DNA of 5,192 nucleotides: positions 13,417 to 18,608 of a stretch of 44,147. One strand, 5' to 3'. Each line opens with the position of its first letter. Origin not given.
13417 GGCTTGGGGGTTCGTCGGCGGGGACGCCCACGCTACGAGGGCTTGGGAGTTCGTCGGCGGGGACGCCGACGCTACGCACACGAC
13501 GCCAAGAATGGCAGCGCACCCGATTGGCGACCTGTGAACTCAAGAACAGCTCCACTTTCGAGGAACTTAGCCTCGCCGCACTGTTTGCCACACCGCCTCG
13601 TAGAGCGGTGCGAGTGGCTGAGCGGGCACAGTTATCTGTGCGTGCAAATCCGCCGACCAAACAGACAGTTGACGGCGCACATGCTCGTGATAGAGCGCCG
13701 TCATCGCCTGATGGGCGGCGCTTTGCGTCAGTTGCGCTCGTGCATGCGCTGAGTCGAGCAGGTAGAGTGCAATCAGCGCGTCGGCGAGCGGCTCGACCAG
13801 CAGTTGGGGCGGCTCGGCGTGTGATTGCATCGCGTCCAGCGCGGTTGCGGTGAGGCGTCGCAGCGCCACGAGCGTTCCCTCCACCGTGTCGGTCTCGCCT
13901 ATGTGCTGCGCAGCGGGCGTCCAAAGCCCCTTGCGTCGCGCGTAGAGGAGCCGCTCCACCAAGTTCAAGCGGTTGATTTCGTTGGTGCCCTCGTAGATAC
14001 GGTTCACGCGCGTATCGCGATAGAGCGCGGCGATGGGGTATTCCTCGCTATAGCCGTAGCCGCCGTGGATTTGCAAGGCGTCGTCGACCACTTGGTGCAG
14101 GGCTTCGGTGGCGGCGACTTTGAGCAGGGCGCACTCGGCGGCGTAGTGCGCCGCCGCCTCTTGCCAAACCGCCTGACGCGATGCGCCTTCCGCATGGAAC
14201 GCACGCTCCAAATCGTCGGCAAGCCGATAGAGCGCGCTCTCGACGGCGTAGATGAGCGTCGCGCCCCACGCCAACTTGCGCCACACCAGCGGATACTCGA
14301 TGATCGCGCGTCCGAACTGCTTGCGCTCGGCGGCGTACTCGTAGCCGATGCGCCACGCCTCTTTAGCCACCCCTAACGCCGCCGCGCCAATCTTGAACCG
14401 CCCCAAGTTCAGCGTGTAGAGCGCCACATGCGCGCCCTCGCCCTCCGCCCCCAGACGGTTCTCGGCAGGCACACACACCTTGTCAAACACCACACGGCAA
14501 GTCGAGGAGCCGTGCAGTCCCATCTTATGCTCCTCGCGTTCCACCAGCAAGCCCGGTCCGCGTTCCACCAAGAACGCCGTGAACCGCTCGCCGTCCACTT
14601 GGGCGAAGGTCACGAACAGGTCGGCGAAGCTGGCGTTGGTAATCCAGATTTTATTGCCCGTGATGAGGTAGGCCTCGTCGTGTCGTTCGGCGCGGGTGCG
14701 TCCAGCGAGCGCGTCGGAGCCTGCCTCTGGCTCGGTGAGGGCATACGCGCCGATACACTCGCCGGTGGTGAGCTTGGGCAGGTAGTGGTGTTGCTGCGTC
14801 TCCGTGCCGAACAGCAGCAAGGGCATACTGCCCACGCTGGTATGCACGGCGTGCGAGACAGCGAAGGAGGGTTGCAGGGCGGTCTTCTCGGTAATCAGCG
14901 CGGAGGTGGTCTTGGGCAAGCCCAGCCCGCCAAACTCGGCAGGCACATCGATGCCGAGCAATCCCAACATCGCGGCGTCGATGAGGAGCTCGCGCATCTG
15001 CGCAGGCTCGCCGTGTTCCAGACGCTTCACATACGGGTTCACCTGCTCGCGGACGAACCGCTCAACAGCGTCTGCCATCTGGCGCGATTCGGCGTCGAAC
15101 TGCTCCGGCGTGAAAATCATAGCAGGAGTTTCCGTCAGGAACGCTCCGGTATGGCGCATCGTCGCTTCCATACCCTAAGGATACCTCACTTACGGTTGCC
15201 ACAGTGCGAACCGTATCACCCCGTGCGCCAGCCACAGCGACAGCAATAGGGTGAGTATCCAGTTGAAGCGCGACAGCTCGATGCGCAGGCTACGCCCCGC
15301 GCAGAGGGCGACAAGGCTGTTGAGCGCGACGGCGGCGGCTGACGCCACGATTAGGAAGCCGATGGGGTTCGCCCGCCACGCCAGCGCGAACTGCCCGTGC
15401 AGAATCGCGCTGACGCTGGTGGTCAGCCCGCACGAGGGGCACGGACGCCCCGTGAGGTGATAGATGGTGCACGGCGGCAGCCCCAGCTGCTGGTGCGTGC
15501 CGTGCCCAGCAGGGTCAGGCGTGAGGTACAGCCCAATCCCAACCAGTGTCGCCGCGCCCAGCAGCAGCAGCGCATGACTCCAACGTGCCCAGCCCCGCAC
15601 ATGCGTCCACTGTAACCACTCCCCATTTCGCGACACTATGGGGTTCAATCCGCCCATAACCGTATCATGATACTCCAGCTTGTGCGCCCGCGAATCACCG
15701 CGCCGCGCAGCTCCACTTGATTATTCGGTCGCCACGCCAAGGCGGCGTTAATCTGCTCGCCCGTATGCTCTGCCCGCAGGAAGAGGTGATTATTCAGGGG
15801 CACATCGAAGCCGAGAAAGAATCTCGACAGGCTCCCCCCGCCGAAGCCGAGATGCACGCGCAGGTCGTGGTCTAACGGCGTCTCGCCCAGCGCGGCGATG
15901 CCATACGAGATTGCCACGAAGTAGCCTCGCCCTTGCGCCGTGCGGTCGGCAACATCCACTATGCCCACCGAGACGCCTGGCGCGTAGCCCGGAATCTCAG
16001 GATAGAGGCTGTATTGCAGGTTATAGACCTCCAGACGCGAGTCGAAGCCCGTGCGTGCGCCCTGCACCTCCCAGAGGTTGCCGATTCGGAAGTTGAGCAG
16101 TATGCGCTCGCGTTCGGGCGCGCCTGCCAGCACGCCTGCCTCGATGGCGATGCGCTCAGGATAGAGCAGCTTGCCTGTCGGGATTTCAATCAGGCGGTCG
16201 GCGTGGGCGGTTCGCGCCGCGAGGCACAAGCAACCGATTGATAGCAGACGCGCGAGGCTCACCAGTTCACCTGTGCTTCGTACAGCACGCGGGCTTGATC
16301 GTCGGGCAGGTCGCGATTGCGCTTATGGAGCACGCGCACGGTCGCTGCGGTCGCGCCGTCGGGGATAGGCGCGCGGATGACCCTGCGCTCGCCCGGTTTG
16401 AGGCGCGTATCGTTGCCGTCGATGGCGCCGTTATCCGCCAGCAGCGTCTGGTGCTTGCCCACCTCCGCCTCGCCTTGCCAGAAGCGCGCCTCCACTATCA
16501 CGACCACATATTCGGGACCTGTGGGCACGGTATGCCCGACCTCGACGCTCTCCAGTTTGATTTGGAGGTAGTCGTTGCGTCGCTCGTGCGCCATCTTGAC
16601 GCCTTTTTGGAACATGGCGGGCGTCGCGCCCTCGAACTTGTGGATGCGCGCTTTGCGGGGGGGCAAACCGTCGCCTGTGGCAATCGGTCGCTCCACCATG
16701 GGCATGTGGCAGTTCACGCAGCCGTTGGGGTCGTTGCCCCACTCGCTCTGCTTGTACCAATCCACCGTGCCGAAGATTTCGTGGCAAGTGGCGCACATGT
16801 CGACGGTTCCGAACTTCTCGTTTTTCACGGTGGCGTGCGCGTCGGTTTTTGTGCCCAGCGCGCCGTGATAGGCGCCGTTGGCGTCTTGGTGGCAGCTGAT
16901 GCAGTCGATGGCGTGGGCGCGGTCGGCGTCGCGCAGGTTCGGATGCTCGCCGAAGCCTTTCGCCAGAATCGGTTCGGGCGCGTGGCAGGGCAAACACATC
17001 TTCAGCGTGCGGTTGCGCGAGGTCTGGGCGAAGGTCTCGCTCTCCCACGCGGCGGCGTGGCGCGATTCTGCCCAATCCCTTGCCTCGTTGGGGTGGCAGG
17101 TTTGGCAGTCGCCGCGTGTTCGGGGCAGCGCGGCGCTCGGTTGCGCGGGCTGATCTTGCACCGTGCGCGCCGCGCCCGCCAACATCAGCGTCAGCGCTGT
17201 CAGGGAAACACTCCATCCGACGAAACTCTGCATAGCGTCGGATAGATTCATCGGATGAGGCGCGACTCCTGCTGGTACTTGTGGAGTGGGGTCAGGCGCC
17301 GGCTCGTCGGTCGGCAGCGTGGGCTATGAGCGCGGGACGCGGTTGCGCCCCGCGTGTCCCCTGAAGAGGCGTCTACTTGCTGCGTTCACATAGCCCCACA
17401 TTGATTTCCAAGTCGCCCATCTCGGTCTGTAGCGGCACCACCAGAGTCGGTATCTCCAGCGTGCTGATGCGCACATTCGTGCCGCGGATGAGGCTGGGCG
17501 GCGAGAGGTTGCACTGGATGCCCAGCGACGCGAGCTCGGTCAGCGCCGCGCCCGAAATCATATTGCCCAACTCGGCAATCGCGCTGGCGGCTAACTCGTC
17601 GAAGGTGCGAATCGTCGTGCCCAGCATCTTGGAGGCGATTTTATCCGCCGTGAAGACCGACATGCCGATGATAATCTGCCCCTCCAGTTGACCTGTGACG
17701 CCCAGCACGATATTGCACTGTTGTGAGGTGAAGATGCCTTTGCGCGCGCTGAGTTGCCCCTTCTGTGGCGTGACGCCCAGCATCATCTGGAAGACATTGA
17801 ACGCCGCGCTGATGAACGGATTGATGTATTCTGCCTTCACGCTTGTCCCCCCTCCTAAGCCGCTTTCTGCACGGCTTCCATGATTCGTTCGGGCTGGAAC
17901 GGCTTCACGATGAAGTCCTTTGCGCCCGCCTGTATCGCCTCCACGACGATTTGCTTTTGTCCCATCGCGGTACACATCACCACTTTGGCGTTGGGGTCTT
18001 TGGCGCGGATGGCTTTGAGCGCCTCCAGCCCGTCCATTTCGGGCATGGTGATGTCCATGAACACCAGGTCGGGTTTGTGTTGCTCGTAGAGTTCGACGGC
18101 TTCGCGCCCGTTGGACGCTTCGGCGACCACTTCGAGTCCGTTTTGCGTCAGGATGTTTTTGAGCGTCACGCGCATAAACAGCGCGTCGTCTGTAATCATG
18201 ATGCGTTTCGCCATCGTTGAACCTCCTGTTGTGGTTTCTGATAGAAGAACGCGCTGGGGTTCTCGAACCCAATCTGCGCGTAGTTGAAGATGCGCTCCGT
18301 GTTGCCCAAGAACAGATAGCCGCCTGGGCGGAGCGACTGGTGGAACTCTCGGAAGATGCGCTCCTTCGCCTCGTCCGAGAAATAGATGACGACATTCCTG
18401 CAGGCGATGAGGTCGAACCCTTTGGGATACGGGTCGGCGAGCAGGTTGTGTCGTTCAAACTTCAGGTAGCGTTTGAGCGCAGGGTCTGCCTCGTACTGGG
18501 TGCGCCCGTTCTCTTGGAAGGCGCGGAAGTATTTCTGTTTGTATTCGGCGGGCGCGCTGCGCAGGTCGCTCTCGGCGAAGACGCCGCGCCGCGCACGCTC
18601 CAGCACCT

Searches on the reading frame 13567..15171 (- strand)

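Call 80: search_protein_families(library=pfam, proteins=[window:13567-15171:-], max_evalue=0.000001)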
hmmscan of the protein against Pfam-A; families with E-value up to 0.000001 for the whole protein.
window:13567-15171:- (534 aa): 5 families
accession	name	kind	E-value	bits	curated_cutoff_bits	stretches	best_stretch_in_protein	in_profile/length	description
PF00441.29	Acyl-CoA_dh_1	-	9.8e-37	126.8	22.4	1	244-409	1-150/150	Acyl-CoA dehydrogenase, C-terminal domain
PF02771.21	Acyl-CoA_dh_N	-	2.5e-25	89.5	22.9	1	27-138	2-113/113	Acyl-CoA dehydrogenase, N-terminal domain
PF02770.24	Acyl-CoA_dh_M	-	1.9e-21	76.5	33.3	1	142-232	1-97/97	Acyl-CoA dehydrogenase, middle domain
PF22924.1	ACOX_C_alpha1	-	1.6e-12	47.9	27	1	253-399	3-159/169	Acyl-CoA oxidase, C-alpha1 domain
PF08028.16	Acyl-CoA_dh_2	-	1.7e-12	48.2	22.7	1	261-397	3-133/134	Acyl-CoA dehydrogenase, C-terminal domain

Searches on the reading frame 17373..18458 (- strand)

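Call 80: search_protein_families(library=pfam, proteins=[window:17373-18458:-], max_evalue=0.000001)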
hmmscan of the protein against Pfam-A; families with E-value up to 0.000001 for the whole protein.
window:17373-18458:- (361 aa): 2 families
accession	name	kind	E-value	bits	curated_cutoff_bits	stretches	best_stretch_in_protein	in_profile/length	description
PF13690.11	CheX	-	8.6e-16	58.2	27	1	251-341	4-91/94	Chemotaxis phosphatase CheX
PF04509.17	CheC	-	7.7e-09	35.8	22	1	290-324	2-37/38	CheC-like family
